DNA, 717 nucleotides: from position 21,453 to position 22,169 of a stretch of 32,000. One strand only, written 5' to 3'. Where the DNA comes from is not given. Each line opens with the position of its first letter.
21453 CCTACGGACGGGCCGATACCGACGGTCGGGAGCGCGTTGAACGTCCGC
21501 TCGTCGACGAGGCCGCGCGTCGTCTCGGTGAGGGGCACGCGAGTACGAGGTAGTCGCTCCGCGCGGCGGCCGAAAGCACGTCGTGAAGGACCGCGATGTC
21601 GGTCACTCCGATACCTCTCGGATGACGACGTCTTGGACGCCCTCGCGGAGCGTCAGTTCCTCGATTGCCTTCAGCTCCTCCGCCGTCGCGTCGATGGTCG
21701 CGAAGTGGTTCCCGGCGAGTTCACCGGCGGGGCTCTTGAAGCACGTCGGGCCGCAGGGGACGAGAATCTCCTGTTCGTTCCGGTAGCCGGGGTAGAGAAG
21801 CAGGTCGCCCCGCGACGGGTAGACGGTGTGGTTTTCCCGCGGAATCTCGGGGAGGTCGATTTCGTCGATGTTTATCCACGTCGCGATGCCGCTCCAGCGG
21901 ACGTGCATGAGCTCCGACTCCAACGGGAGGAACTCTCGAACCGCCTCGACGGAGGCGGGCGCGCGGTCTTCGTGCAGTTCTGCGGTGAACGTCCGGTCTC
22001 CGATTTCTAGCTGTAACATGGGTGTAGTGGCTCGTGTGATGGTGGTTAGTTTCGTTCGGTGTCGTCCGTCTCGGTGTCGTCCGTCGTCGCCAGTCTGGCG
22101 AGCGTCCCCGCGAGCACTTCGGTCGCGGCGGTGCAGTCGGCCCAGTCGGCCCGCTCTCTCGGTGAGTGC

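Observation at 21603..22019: An uncharacterised DUF3830/cyclophilin-like gene sits immediately downstream of allC, where the ureidoglycine/ureidoglycolate steps are missing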

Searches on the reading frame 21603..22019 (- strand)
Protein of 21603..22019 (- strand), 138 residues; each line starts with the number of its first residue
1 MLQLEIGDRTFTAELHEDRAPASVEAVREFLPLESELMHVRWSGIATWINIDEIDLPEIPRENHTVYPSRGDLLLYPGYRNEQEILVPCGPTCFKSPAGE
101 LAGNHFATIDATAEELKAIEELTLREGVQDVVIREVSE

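Call 5: search_protein_families(library=pfam, proteins=[window:21603-22019:-], max_evalue=0.01)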
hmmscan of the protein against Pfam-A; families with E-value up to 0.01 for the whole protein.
window:21603-22019:- (138 aa): 1 family
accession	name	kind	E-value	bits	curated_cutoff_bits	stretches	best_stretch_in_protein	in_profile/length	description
PF12903.12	DUF3830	-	2.9e-39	134.7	26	1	4-131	3-139/143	Protein of unknown function (DUF3830)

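Call 6: search_protein_families(library=ncbifam, proteins=[window:21603-22019:-], max_evalue=0.001)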
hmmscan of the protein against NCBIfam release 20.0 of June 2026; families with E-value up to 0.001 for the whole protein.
window:21603-22019:- (138 aa): 0 families

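Call 10: search_solved_structures(query=window:21603-22019:-, max_evalue=1, show_alignments=2)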
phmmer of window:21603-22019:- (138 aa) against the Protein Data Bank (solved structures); distinct sequences matched with E-value up to 1: 1.
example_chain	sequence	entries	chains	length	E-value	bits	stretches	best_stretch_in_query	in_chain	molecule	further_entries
3kop_A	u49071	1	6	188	0.025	17.5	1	9-78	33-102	Uncharacterized protein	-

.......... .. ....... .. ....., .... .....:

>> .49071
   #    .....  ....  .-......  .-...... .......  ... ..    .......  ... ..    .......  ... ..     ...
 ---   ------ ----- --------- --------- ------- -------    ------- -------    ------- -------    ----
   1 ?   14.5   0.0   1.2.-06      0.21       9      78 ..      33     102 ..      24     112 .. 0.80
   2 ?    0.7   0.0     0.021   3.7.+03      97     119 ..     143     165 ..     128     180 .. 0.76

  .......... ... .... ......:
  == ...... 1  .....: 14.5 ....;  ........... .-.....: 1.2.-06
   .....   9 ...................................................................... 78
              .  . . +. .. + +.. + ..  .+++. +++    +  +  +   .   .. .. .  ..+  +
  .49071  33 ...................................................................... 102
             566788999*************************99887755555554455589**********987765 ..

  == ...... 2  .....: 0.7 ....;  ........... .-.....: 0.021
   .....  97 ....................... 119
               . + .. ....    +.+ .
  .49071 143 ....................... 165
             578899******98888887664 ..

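Call 14: find_homologous_proteins(query=window:21603-22019:-, max_evalue=0.001)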
Query window:21603-22019:- (138 aa): 572 proteins with E <= 0.001 among 581 candidates; the best 120 are listed.
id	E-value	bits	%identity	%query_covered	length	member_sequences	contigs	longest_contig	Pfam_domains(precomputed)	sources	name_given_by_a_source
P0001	8.8e-76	270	87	98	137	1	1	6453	PF12903.13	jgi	-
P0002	8.9e-75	267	88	98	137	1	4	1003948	PF12903.13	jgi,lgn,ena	-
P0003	3.6e-74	265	87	98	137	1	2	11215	PF12903.13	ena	-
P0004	6.0e-74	264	86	100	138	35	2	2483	PF12903.13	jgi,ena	-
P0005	1.6e-73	263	86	99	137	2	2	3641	PF12903.13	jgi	-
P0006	1.7e-73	263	86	99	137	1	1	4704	PF12903.13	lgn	-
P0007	1.8e-73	263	87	98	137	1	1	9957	PF12903.13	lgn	-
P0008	1.7e-72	259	84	99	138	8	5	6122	PF12903.13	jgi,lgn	jgi:hypothetical protein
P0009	3.1e-72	259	83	100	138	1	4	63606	PF12903.13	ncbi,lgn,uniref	ncbi:MAG: DUF3830 family protein [Halorubrum sp.]|uniref:DUF3830 family protein n=1 Tax=Halorubrum s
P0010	3.3e-72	258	83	99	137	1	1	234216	PF12903.13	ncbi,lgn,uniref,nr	ncbi:DUF3830 family protein [Halococcus sp. IIIV-5B]|uniref:DUF3830 family protein n=1 Tax=Halococcu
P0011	4.3e-72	258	83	99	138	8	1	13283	PF12903.13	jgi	jgi:hypothetical protein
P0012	4.3e-72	258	83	100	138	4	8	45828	PF12903.13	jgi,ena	-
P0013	6.0e-72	258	83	99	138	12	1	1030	PF12903.13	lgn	-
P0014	6.0e-71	254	83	99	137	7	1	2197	PF12903.13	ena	-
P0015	1.3e-70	253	82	100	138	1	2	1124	PF12903.13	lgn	-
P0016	1.5e-70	253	83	96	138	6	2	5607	PF12903.13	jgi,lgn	jgi:hypothetical protein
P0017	1.6e-70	253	81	99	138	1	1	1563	PF12903.13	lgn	-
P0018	1.8e-70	253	82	98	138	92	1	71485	PF12903.13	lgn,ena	-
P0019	3.9e-70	252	83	97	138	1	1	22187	PF12903.13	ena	-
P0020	8.9e-70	251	80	99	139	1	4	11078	PF12903.13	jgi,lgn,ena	jgi:hypothetical protein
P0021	1.1e-69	250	81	97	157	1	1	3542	PF12903.13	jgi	-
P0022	2.2e-69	249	79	99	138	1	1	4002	PF12903.13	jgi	jgi:hypothetical protein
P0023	1.9e-68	246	80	100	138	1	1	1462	PF12903.13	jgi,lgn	-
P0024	5.0e-68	245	81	99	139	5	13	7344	PF12903.13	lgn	-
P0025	1.8e-67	243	80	99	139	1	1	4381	PF12903.13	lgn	-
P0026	4.0e-67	242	80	99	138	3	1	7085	PF12903.13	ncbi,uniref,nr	ncbi:DUF3830 family protein [Halorubrum sp. SD626R]|uniref:DUF3830 family protein n=1 Tax=Halorubrum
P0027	9.7e-67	241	78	98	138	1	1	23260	PF12903.13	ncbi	ncbi:MAG: DUF3830 family protein [Haloplanus sp.]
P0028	2.5e-66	239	79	100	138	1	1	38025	PF12903.13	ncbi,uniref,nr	ncbi:DUF3830 family protein [Halorubrum sp. AD140]|uniref:DUF3830 family protein n=1 Tax=Halorubrum 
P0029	3.1e-66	239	80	96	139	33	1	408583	PF12903.13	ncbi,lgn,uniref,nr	ncbi:hypothetical protein C491_15242 [Natronococcus amylolyticus DSM 10524]|uniref:Cyclophilin-like 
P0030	4.1e-66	239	74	99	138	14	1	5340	PF12903.13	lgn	-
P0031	4.7e-66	239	80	96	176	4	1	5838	PF12903.13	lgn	-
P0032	5.3e-66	238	80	96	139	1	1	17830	PF12903.13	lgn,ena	-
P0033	6.6e-66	238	80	96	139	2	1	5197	PF12903.13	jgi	jgi:hypothetical protein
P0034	1.6e-65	237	76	99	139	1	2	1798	PF12903.13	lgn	-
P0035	1.6e-65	237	80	96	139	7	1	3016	PF12903.13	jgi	-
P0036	2.1e-65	236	77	98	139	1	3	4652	PF12903.13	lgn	-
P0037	2.1e-65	236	77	98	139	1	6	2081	PF12903.13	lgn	-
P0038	2.1e-65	236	77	98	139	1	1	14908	PF12903.13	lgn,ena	-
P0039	2.5e-65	236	77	98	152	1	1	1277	PF12903.13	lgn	-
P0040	4.5e-65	235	76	99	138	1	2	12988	PF12903.13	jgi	jgi:hypothetical protein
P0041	6.1e-65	235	76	98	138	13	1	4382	PF12903.13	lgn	-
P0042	7.5e-65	235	77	98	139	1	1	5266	PF12903.13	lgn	-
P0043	7.7e-65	235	77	96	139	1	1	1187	PF12903.13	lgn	-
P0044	7.7e-65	235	77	96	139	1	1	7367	PF12903.13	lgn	-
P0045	8.0e-65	235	76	98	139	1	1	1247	PF12903.13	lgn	-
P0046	9.0e-65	234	79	96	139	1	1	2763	PF12903.13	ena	-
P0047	1.1e-64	234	77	96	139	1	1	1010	PF12903.13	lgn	-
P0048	1.3e-64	234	78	96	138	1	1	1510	PF12903.13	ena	-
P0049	1.4e-64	234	76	97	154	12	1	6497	PF12903.13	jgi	jgi:hypothetical protein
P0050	1.6e-64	234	79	96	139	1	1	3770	PF12903.13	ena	-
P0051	1.7e-64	233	76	98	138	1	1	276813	PF12903.13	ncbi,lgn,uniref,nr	ncbi:hypothetical protein BV210_18690 (plasmid) [Halorientalis sp. IM1011]|uniref:DUF3830 family pro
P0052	1.8e-64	233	77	96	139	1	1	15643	PF12903.13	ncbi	-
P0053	1.8e-64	233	78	96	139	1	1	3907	PF12903.13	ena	-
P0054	2.1e-64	233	76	99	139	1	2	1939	PF12903.13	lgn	-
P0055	2.5e-64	233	77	98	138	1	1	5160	PF12903.13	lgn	-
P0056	2.6e-64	233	76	97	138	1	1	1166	PF12903.13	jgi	-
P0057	2.8e-64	233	74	97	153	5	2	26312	PF12903.13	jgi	jgi:hypothetical protein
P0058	2.8e-64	233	79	97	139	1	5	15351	PF12903.13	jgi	jgi:hypothetical protein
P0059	3.0e-64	233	77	97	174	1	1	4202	PF12903.13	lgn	-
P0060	3.1e-64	233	78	96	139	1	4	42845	PF12903.13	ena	-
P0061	3.2e-64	233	86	87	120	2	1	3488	PF12903.13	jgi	-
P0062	3.6e-64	232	75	97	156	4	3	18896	PF12903.13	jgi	-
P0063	3.9e-64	232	76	96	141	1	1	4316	PF12903.13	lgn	-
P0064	3.9e-64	232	77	96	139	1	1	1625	PF12903.13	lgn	-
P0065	3.9e-64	232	78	96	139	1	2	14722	PF12903.13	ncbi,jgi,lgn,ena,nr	ncbi:DUF3830 domain-containing protein [Halobacteriales archaeon QH_1_68_42]|jgi:hypothetical protei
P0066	3.9e-64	232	78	96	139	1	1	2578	PF12903.13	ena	-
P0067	4.0e-64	232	78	96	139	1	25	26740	PF12903.13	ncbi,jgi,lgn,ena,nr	ncbi:DUF3830 domain-containing protein [Halobacteriales archaeon QH_3_68_24]|jgi:hypothetical protei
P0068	6.7e-64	232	78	96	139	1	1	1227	PF12903.13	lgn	-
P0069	6.8e-64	232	78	96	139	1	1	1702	PF12903.13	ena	-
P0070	7.6e-64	231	77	96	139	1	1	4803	PF12903.13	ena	-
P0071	8.6e-64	231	77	96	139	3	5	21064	PF12903.13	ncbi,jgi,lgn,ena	-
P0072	9.5e-64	231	73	98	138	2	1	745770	PF12903.13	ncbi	-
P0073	1.0e-63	231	77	96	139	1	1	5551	PF12903.13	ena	-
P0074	1.0e-63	231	78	96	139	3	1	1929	PF12903.13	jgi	jgi:hypothetical protein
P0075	1.2e-63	231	76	96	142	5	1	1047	PF12903.13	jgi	jgi:hypothetical protein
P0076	1.2e-63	231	77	96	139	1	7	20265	PF12903.13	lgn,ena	-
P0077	1.3e-63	231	77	96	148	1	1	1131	PF12903.13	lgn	-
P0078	1.4e-63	230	77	96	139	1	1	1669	PF12903.13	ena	-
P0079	1.4e-63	230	75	97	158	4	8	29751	PF12903.13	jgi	-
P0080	1.5e-63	230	76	98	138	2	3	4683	PF12903.13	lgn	-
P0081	1.5e-63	230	77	96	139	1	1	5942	PF12903.13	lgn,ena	-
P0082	1.5e-63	230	76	99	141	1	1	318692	PF12903.13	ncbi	-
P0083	1.5e-63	230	78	96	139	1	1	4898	PF12903.13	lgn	-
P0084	1.6e-63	230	77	96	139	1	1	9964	PF12903.13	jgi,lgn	jgi:Protein of unknown function (DUF3830)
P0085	1.7e-63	230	77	96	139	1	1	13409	PF12903.13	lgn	-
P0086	2.1e-63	230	77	96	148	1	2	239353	PF12903.13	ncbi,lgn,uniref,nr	ncbi:DUF3830 family protein [Natronorubrum tibetense]|uniref:Cyclophilin-like superfamily protein n=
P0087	2.1e-63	230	77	96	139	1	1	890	PF12903.13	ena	-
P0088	2.2e-63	230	76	96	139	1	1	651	PF12903.13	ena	-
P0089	2.6e-63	230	77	96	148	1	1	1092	PF12903.13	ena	-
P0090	2.8e-63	230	77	96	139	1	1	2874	PF12903.13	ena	-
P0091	3.2e-63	229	77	96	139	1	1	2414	PF12903.13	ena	-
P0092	4.1e-63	229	75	96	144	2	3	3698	PF12903.13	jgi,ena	-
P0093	4.3e-63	229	74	98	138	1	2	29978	PF12903.13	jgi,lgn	jgi:hypothetical protein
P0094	4.3e-63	229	77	96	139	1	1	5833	PF12903.13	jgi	jgi:hypothetical protein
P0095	4.6e-63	229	76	98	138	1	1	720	PF12903.13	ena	-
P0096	4.8e-63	229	78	96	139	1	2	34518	PF12903.13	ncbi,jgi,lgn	-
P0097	5.6e-63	229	77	96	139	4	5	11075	PF12903.13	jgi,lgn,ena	-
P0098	5.6e-63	229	77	96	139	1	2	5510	PF12903.13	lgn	-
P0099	8.1e-63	228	74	97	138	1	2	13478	PF12903.13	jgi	jgi:hypothetical protein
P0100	8.1e-63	228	77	96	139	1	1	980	PF12903.13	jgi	-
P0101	8.3e-63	228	75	96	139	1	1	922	PF12903.13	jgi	-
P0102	8.5e-63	228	71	98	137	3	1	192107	PF12903.13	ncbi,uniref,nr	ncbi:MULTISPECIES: DUF3830 family protein [Haloarcula]|uniref:DUF3830 family protein n=1 Tax=Haloarc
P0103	8.8e-63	228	75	97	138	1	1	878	PF12903.13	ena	-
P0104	9.5e-63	228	74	98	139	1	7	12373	PF12903.13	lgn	-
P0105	1.0e-62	228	72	96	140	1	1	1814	PF12903.13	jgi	jgi:hypothetical protein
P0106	1.0e-62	228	76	96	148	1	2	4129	PF12903.13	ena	-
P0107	1.1e-62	228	76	96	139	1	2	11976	PF12903.13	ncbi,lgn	ncbi:MAG: DUF3830 family protein [Natronomonas sp.]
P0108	1.2e-62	228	77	96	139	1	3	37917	PF12903.13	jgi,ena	-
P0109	1.2e-62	228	76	96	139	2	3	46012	PF12903.13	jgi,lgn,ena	-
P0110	1.2e-62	227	75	98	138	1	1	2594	PF12903.13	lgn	-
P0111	1.3e-62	227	74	96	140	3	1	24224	PF12903.13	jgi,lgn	-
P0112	1.3e-62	227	76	96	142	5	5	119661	PF12903.13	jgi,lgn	jgi:hypothetical protein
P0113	1.6e-62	227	78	91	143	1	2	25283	PF12903.13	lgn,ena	-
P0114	1.7e-62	227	75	97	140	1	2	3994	PF12903.13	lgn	-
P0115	1.8e-62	227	74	97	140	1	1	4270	PF12903.13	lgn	-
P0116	1.8e-62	227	75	96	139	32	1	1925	PF12903.13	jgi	jgi:hypothetical protein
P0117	1.8e-62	227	74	97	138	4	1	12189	PF12903.13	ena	-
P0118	1.9e-62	227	73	98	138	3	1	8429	PF12903.13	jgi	jgi:hypothetical protein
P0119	1.9e-62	227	74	96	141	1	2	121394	PF12903.13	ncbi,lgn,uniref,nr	ncbi:hypothetical protein C475_00335 [Halosimplex carlsbadense 2-9-1]|uniref:Cyclophilin-like superf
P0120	2.0e-62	227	73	98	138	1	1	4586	PF12903.13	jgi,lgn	-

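Call 21: find_encoding_contigs(protein=P0002, flank=10000, max_places=3)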
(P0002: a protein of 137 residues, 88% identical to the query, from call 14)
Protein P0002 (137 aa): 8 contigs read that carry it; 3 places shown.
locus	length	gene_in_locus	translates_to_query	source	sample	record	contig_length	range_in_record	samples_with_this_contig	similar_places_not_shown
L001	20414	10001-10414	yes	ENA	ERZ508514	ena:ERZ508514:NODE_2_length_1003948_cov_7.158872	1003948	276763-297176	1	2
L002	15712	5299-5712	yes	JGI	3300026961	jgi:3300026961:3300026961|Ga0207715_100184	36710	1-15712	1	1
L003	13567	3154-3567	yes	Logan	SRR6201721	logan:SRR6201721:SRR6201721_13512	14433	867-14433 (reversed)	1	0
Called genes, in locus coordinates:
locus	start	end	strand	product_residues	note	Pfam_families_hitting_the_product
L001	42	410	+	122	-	PF25213:HVO_A0261_N (weak), PF12840:HTH_20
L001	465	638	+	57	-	-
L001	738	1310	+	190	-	PF01261:AP_endonuc_2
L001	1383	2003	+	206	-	PF00156:Pribosyltran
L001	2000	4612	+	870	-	PF00690:Cation_ATPase_N, PF00122:E1-E2_ATPase, PF00702:Hydrolase, PF12710:HAD (faint), PF13246:Cation_ATPase, PF00689:Cation_ATPase_C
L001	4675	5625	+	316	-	PF00294:PfkB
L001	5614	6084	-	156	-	-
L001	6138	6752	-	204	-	-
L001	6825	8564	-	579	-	PF16927:HisKA_7TM, PF13188:PAS_8 (faint), PF08448:PAS_4 (faint), PF00512:HisKA, PF02518:HATPase_c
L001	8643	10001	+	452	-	PF04389:Peptidase_M28, PF01546:Peptidase_M20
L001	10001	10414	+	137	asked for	PF12903:DUF3830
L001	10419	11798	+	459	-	PF01979:Amidohydro_1, PF07969:Amidohydro_3 (weak)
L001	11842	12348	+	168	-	PF09349:OHCU_decarbox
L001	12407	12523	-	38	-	-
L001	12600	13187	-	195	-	PF24336:DUF7504, PF23365:DUF7090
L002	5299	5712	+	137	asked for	PF12903:DUF3830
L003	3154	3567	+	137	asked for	PF12903:DUF3830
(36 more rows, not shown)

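Call 24: predict_structure(alignment_id=A1)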
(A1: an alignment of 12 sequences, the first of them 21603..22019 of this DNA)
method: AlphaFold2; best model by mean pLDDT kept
length: 138 residues; sequences in the alignment: 12
mean_pLDDT: 83.0   pTM: 0.81
mean pLDDT of the five models: 83.0, 82.9, 82.5, 80.7, 69.6
residues with pLDDT >= 90: 60; 70-90: 51; 50-70: 27; < 50: 0
segments of 3 or more residues with pLDDT < 50: none
pLDDT, mean of each block of 10 residues (from residue 1): 94 95 93 90 70 81 77 76 75 55 86 90 91 90
secondary structure, 60 per line:
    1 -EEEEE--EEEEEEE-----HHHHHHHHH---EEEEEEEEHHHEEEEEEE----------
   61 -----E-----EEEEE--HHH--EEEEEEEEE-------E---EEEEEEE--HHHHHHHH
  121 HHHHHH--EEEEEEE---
elements in order: E2-6 E9-15 H21-29 E33-40 E44-50 E72-76 E84-92 E104-110 H113-126 E129-135
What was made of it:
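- On DUF3830 (Pfam PF12903): AF2 model with pLDDT 83 and pTM 0.81 (call 24).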

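Call 26: search_protein_representatives(alignment_id=A1)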
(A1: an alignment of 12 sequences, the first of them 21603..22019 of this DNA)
Query: 12 sequences, 139 profile positions. Proteins with E-value up to 0.001 (for the whole library): 835; up to 1e-10: 337; up to 1e-30: 13. The best 150 are listed.
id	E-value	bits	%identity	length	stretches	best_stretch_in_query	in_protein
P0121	4.8e-69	246.3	-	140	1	3-138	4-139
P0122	7.9e-44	164.7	-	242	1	33-128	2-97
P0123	6.0e-40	152.1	-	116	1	46-137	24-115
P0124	1.6e-39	150.7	-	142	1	1-137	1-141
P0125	2.5e-34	133.9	-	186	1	2-137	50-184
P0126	2.8e-33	130.5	-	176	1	2-135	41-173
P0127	4.7e-33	129.8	-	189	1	2-137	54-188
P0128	1.9e-32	127.8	-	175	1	1-136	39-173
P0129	2.0e-32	127.7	-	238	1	3-137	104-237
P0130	2.5e-32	127.4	-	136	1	4-136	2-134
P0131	3.1e-31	123.8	-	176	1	3-137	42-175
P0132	3.7e-31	123.6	-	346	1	3-136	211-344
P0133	4.6e-31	123.3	-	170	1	3-136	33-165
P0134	2.5e-30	120.9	-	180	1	3-121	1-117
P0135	2.9e-29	117.5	-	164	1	2-136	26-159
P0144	8.1e-28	112.8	-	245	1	3-137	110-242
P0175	1.2e-23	99.2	-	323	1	23-121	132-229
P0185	1.8e-22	95.4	-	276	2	2-137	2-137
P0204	1.8e-20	89.0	-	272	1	24-135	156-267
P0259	1.3e-16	76.5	-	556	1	1-84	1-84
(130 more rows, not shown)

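Call 28: fold_search(model_id=the predicted structure, library=pdb)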
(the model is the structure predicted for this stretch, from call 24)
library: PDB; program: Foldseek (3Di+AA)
matches with E <= 10: 344; with E <= 0.001: 40
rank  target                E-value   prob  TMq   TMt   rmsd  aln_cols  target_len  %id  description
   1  3kop_E                2.6e-07  1.00  0.78  0.67   4.3       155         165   23  Crystal structure of Protein with a cyclophilin-like fold (YP_831253.1) from Arthrobacter sp. FB24 at 1.90 A resolutio (released 2009-11-24)
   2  3kop_D                2.8e-07  1.00  0.78  0.69   4.3       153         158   24  Crystal structure of Protein with a cyclophilin-like fold (YP_831253.1) from Arthrobacter sp. FB24 at 1.90 A resolutio (released 2009-11-24)
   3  3kop_F                3.9e-07  1.00  0.81  0.67   3.3       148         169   22  Crystal structure of Protein with a cyclophilin-like fold (YP_831253.1) from Arthrobacter sp. FB24 at 1.90 A resolutio (released 2009-11-24)
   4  3kop_B                5.1e-07  1.00  0.80  0.72   3.2       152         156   22  Crystal structure of Protein with a cyclophilin-like fold (YP_831253.1) from Arthrobacter sp. FB24 at 1.90 A resolutio (released 2009-11-24)
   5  3kop_C                1.2e-06  1.00  0.79  0.67   4.3       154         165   23  Crystal structure of Protein with a cyclophilin-like fold (YP_831253.1) from Arthrobacter sp. FB24 at 1.90 A resolutio (released 2009-11-24)
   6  3kop_A                1.5e-06  1.00  0.79  0.70   4.2       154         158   23  Crystal structure of Protein with a cyclophilin-like fold (YP_831253.1) from Arthrobacter sp. FB24 at 1.90 A resolutio (released 2009-11-24)
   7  3x27_A                3.8e-06  1.00  0.69  0.34   3.7       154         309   19  Structure of McbB in complex with tryptophan (released 2015-10-28)
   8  9ns6_E                4.0e-06  1.00  0.72  0.37   3.2       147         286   18  KslB apoenzyme (released 2025-04-23)
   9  9ns6_B                6.6e-06  1.00  0.75  0.39   3.0       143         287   15  KslB apoenzyme (released 2025-04-23)
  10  9k0a_A                1.1e-05  1.00  0.75  0.38   3.0       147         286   17  Structure of Pictet-Spenglerases KslB in complex with product (released 2025-06-18)
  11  9nss_F                1.7e-05  1.00  0.71  0.38   3.6       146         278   18  Bacterial Pictet-Spenglerase KslB in complex with L-Trp alternative binding mode (released 2025-04-23)
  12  3x27_D                1.7e-05  1.00  0.69  0.33   3.8       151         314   19  Structure of McbB in complex with tryptophan (released 2015-10-28)
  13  9ns6_A                1.9e-05  1.00  0.72  0.36   3.4       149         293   18  KslB apoenzyme (released 2025-04-23)
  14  9ns6_F                2.0e-05  1.00  0.72  0.38   3.2       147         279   16  KslB apoenzyme (released 2025-04-23)
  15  9nst_B                2.1e-05  1.00  0.78  0.37   2.7       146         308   16  Bacterial Pictet-Spenglerase KslB in complex with product of L-Trp and a-ketoglutaric acid (released 2025-04-23)
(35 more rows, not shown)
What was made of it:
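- On DUF3830 (Pfam PF12903): Foldseek best hits are the 3KOP chains, E=2.6e-7, TM 0.78-0.81 (call 28).
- On (S)-ureidoglycine aminohydrolase, cupin AllE/UGlyAH: The fold is cyclophilin-like (call 28).
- Closest known: McbB / KslB bacterial Pictet-Spenglerases. Same: These are the closest functionally characterised structural neighbours (TM 0.69-0.78; call 28).
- The nearest characterised ones are the cyclophilin-like domains of the Pictet-Spenglerases McbB and KslB, which bind small molecules (call 28).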
